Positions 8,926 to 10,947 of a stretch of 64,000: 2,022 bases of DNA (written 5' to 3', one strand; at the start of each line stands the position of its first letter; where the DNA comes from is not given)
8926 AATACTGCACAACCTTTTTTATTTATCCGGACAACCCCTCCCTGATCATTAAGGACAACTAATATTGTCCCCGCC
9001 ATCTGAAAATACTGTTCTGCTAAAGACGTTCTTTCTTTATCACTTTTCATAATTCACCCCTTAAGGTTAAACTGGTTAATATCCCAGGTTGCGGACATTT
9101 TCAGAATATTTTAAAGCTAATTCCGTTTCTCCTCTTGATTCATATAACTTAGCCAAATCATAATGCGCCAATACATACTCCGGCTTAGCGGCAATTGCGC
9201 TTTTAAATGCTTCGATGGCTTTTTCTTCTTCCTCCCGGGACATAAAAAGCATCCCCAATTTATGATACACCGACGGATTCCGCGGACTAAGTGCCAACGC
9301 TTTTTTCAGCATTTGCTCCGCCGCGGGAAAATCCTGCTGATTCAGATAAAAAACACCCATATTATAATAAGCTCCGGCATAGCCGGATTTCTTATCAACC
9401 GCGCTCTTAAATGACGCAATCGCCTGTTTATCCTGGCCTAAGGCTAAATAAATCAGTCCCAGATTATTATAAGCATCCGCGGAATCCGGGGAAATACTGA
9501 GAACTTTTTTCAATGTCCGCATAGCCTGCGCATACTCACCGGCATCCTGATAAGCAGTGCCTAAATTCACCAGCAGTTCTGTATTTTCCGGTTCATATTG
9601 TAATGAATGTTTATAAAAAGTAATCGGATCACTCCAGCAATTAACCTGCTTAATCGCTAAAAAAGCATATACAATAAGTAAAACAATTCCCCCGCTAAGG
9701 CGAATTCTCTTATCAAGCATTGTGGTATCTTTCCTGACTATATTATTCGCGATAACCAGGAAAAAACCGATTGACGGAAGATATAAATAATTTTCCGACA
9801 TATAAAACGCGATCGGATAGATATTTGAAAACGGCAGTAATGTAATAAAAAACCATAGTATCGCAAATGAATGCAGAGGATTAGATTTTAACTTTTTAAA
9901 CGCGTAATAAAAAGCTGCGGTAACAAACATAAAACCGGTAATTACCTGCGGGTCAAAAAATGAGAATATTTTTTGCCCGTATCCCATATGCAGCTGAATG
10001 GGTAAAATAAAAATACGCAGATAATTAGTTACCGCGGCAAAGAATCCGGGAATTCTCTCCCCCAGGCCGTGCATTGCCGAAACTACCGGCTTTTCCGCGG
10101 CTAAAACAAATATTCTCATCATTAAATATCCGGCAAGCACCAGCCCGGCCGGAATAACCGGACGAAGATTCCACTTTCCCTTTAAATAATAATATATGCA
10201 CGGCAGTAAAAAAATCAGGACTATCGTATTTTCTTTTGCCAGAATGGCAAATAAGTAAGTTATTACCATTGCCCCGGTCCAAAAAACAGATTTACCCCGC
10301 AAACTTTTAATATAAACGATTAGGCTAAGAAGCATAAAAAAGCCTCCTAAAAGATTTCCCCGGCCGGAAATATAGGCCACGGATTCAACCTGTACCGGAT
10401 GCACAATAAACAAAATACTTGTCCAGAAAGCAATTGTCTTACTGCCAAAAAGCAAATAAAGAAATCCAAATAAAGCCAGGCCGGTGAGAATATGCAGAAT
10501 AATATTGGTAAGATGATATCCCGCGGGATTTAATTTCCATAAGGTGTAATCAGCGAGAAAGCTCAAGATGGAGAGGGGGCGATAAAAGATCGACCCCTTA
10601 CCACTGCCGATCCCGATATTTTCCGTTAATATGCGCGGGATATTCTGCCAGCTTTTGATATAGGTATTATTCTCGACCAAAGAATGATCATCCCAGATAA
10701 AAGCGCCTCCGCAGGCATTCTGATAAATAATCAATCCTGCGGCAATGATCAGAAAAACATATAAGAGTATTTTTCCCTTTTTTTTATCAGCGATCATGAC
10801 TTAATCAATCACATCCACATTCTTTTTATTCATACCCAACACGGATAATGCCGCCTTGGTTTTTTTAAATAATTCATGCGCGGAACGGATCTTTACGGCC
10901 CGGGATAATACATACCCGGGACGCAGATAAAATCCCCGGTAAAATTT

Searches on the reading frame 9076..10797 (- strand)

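Call 17: search_protein_families(library=ncbifam, proteins=[window:9076-10797:-], max_evalue=1e-10)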
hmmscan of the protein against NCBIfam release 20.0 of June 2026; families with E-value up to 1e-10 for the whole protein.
window:9076-10797:- (573 aa): 11 families
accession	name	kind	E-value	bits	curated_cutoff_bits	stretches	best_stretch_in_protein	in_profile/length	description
NF040959.1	MamA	equivalog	4.2e-28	98.2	200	1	395-571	25-202/204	magnetosome protein MamA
TIGR02917.1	PEP_TPR_lipo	equivalog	1.6e-25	89.2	312.2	1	388-563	719-892/899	XrtA/PEP-CTERM system TPR-repeat protein PrsT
TIGR02521.1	type_IV_pilW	equivalog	5.5e-23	81.7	154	1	406-567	31-194/234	type IV pilus biogenesis/stability protein PilW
NF033762.1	social_mot_Tgl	equivalog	3.5e-17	62.6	225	1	402-569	27-197/252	social motility TPR repeat lipoprotein Tgl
NF033758.1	gliding_GltE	equivalog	8.1e-17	61.3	225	1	390-551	104-265/411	adventurous gliding motility TPR repeat lipoprotein GltE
NF002725.1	PRK02603.1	equivalog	1.8e-15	57.4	143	0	413-489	42-121/173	photosystem I assembly protein Ycf3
TIGR00540.1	TPR_hemY_coli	hypoth_equivalog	1.7e-14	53.4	142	0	492-564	310-381/385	heme biosynthesis-associated TPR protein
NF008391.2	PRK11189.1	equivalog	3.7e-13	49.6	250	0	404-495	63-155/297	lipoprotein NlpI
NF033920.0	C39_PA2778_fam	equivalog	4.3e-13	49.2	150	0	377-468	161-252/255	PA2778 family cysteine peptidase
NF047558.1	TPR_END_plus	domain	3.2e-11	43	32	0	476-506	1-31/56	TPR end-of-group domain-containing protein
TIGR02552.1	LcrH_SycD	equivalog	8.5e-11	41.7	104.8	0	400-469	46-115/136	SycD/LcrH family type III secretion system chaperone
